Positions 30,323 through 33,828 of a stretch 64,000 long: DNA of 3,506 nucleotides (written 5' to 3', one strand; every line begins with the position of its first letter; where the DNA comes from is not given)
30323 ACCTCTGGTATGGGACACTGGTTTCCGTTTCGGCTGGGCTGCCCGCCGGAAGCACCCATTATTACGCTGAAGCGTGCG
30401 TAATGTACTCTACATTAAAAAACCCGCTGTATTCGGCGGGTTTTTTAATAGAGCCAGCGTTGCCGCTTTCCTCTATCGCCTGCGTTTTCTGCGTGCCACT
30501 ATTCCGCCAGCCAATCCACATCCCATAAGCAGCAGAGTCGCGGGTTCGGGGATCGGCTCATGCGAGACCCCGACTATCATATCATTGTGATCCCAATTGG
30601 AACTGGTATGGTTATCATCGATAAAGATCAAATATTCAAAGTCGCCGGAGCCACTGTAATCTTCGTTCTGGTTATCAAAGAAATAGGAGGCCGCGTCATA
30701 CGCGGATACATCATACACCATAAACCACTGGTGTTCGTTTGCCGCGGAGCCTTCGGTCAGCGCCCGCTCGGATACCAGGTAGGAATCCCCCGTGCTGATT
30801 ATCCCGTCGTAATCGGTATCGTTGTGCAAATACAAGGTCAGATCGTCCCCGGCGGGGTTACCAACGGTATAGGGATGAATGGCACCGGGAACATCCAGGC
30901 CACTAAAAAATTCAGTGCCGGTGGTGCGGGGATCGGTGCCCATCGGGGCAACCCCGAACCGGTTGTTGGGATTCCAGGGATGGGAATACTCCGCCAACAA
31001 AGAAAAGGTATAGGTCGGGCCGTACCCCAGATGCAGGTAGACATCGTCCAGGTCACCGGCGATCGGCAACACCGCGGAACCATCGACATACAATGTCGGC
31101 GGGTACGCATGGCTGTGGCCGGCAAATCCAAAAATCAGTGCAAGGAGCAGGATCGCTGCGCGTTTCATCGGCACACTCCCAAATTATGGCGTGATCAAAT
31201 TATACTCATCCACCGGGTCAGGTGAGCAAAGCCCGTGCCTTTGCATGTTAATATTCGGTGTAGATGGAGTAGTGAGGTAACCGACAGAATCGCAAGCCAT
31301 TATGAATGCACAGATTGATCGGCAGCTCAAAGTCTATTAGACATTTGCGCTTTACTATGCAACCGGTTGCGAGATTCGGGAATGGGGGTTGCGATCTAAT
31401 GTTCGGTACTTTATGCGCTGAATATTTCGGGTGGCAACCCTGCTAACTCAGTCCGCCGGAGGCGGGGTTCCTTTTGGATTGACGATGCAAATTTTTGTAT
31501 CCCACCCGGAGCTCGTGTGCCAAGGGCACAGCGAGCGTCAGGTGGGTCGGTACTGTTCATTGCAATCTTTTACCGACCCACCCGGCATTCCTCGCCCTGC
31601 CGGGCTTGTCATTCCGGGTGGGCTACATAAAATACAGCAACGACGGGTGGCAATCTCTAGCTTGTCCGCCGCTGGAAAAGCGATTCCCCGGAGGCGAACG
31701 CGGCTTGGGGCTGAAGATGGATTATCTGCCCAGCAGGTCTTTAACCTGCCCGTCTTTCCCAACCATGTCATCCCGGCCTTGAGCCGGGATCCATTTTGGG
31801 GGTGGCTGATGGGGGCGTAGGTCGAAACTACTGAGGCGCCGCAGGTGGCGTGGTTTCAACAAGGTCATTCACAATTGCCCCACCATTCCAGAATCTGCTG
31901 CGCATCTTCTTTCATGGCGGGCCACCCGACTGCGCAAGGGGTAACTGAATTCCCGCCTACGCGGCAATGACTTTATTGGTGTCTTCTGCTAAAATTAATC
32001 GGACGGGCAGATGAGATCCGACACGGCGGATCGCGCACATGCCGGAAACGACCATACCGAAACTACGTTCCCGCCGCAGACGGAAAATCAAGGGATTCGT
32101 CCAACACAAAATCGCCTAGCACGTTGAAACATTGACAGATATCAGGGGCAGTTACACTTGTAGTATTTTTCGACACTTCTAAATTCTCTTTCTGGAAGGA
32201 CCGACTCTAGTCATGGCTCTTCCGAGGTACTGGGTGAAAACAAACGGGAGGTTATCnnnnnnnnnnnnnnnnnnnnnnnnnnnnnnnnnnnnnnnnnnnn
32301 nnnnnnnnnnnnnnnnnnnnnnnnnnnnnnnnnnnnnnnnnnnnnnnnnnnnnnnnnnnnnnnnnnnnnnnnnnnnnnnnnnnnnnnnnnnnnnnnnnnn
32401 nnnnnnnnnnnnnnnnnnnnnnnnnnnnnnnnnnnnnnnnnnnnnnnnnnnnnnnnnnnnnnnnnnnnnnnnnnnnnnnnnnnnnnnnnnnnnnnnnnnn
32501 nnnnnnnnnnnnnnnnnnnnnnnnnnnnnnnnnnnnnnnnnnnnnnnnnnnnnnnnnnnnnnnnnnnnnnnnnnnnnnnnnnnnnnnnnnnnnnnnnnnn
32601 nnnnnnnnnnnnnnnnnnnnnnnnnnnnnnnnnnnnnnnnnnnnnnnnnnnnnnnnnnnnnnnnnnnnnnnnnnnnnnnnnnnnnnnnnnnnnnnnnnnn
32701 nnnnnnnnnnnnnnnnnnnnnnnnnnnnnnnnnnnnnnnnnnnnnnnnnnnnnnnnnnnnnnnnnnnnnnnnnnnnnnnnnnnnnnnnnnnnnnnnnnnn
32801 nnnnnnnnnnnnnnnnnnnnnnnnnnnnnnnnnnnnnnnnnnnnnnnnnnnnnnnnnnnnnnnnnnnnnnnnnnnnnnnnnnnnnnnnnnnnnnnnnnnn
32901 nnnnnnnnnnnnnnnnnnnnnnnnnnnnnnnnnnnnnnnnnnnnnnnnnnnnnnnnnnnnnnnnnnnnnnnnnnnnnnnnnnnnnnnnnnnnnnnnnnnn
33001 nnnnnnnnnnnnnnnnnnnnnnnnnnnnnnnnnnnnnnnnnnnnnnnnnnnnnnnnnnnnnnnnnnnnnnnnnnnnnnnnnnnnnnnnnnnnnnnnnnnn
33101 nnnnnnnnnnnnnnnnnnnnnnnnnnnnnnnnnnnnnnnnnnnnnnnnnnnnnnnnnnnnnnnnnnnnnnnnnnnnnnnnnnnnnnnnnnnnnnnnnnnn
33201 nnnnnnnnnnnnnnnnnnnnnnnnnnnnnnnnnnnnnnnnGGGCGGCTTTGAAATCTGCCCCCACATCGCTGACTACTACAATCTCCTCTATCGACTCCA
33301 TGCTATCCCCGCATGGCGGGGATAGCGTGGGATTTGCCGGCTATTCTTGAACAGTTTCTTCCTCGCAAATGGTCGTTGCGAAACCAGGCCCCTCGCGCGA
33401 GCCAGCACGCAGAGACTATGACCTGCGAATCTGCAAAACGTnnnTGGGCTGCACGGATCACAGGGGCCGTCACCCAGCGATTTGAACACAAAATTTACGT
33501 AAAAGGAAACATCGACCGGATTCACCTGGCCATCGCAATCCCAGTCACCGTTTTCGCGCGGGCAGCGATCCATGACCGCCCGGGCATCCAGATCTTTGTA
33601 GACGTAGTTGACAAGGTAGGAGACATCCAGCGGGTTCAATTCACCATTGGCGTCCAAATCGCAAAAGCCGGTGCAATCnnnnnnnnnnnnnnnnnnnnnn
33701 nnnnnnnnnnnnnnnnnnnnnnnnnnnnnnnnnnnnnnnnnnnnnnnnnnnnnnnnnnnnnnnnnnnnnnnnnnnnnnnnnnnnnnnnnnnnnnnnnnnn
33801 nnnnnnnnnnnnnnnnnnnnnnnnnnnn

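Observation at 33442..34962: Two paralogous C25/clan-CD-like peptidase domains with different surface-anchoring modules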

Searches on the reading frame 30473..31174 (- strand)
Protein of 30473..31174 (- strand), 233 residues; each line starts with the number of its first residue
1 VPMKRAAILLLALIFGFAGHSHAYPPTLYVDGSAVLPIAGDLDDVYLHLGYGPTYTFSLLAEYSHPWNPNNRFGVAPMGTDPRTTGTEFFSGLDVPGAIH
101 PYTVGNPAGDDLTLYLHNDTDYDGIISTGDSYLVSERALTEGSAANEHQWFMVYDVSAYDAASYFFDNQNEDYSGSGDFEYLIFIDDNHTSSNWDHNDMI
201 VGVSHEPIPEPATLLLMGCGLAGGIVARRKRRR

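Call 13: search_protein_families(library=pfam, proteins=[window:30473-31174:-], max_evalue=0.001)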
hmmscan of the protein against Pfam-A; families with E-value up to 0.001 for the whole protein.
window:30473-31174:- (233 aa): 1 family
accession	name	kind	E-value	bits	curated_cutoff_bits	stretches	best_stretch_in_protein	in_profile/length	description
PF07589.16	PEP-CTERM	-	1.4e-06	28.5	20.7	1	207-230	1-24/24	PEP-CTERM motif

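Call 84: search_protein_families(library=ncbifam, proteins=[window:30473-31174:-], max_evalue=0.001)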
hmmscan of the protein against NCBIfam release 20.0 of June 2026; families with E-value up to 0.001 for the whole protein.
window:30473-31174:- (233 aa): 5 families
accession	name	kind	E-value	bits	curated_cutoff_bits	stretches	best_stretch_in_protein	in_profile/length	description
NF033554.9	floc_PepA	equivalog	1.5e-06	28.2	80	1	152-231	180-260/261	flocculation-associated PEP-CTERM protein PepA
TIGR02595.1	PEP_CTERM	domain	1.2e-05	25.8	16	1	208-232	1-24/24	PEP-CTERM sorting domain-containing protein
NF038125.1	PEP_CTERM_THxN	subfamily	3.2e-05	23.6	85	1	203-231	217-246/246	THxN family PEP-CTERM protein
NF041538.1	PEP_EDSA_1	subfamily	3.4e-05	23.7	100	1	204-231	281-307/307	EDSAP-1 family PEP-CTERM protein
NF038129.1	PEP_NF038129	equivalog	0.00011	22.1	65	1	189-230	151-193/194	NF038129 family PEP-CTERM protein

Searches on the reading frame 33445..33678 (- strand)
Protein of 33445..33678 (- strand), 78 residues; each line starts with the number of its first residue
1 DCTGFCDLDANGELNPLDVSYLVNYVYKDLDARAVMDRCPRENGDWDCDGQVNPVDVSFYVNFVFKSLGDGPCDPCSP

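Call 32: find_homologous_proteins(query=A2, max_evalue=0.001)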
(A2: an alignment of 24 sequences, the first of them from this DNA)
Query A2 (24 sequences) (78 aa, profile of the alignment): 659 proteins with E <= 0.001 among 1556 candidates; the best 120 are listed.
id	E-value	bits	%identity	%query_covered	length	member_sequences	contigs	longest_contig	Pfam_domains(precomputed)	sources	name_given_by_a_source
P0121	2.3e-29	119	35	88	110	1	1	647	PF00404.25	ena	-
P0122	7.4e-29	117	38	90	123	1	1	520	PF00404.25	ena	-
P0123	1.3e-28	116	39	92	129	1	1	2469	PF00404.25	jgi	jgi:hypothetical protein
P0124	3.9e-28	115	36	90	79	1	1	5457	PF00404.25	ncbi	-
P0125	6.1e-27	111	41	76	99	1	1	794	PF00404.25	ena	-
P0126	2.6e-26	109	29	87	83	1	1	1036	PF00404.25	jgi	-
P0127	2.9e-26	109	39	76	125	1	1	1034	PF00404.25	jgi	jgi:hypothetical protein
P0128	4.5e-26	108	39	86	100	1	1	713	PF00404.25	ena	-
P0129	6.3e-26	108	39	86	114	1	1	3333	PF00404.25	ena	-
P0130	7.5e-26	108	33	85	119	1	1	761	PF00404.25,PF13517.13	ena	-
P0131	8.4e-26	107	26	83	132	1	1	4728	PF00404.25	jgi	jgi:hypothetical protein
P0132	8.7e-26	107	33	92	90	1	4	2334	PF00404.25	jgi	jgi:hypothetical protein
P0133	1.6e-25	107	38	86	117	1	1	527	PF00404.25,PF13517.13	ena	-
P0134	3.3e-25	106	36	78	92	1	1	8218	PF00404.25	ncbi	ncbi:MAG: dockerin type I repeat-containing protein, partial [Candidatus Zixiibacteriota bacterium]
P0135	4.1e-25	105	36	90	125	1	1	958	PF00404.25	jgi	jgi:hypothetical protein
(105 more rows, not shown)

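Call 91: search_protein_representatives(alignment_id=A6)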
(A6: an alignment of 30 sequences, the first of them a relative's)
Query: 30 sequences, 73 profile positions. Proteins with E-value up to 0.001 (for the whole library): 62412; up to 1e-10: 22220; up to 1e-30: 431. The best 150 are listed.
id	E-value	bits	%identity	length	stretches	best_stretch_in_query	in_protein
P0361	5.8e-190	631.5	-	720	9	8-73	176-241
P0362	5.6e-173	577.1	-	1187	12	4-72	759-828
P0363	6.3e-146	490.4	-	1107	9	5-64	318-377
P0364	2.6e-127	430.8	-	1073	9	4-61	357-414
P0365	1.4e-125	425.2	-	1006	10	7-73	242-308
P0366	4.0e-119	404.6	-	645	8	7-71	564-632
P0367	4.5e-118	401.2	-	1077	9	5-65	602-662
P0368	8.1e-117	397.2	-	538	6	7-72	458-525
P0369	1.6e-113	386.6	-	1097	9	5-63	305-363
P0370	4.9e-113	385.0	-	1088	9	5-61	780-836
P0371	7.4e-111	378.1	-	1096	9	7-63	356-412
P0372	5.4e-88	304.8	-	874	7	5-72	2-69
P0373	6.0e-88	304.7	-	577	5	8-70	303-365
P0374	9.1e-88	304.1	-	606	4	4-70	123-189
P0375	1.4e-82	287.5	-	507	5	5-72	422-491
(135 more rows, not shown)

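Call 94: search_protein_families(library=pfam, alignment_id=A7, max_evalue=0.00001)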
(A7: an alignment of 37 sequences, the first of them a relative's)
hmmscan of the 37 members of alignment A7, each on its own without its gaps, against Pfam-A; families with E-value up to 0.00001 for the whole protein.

A. member 1, P0381 (1029 aa): 1 family
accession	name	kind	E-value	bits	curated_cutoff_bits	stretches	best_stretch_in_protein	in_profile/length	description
PF00404.24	Dockerin_1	-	3.6e-12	46.7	22.9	0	721-774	2-56/57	Dockerin type I domain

B. families by the number of members that match (of 37 scanned): 20 families
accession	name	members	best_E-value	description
PF00404.24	Dockerin_1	37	1.4e-25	Dockerin type I domain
PF13517.12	FG-GAP_3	5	2.1e-58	FG-GAP-like repeat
PF01839.29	FG-GAP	4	9e-21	FG-GAP repeat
PF02412.23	TSP_3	3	1.7e-28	Thrombospondin type 3 repeat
PF25470.1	DUF7901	2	2e-83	Domain of unknown function (DUF7901)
PF18911.6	PKD_4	2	8.9e-64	PKD domain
PF00801.26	PKD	2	8.3e-47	PKD domain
PF00082.27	Peptidase_S8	2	2.6e-35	Subtilase family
PF13229.12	Beta_helix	2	6.2e-20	Right handed beta helix region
PF13205.12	Big_5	2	5.8e-08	Bacterial Ig-like domain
PF00246.29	Peptidase_M14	1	2.8e-60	Zinc carboxypeptidase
PF13385.13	Laminin_G_3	1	4.5e-27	Concanavalin A-like lectin/glucanases superfamily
PF24595.1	DUF7619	1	8e-26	Domain of unknown function (DUF7619)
PF04371.20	PAD_porph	1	2e-23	Porphyromonas-type peptidyl-arginine deiminase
PF06739.17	SBBP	1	2.4e-20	Beta-propeller repeat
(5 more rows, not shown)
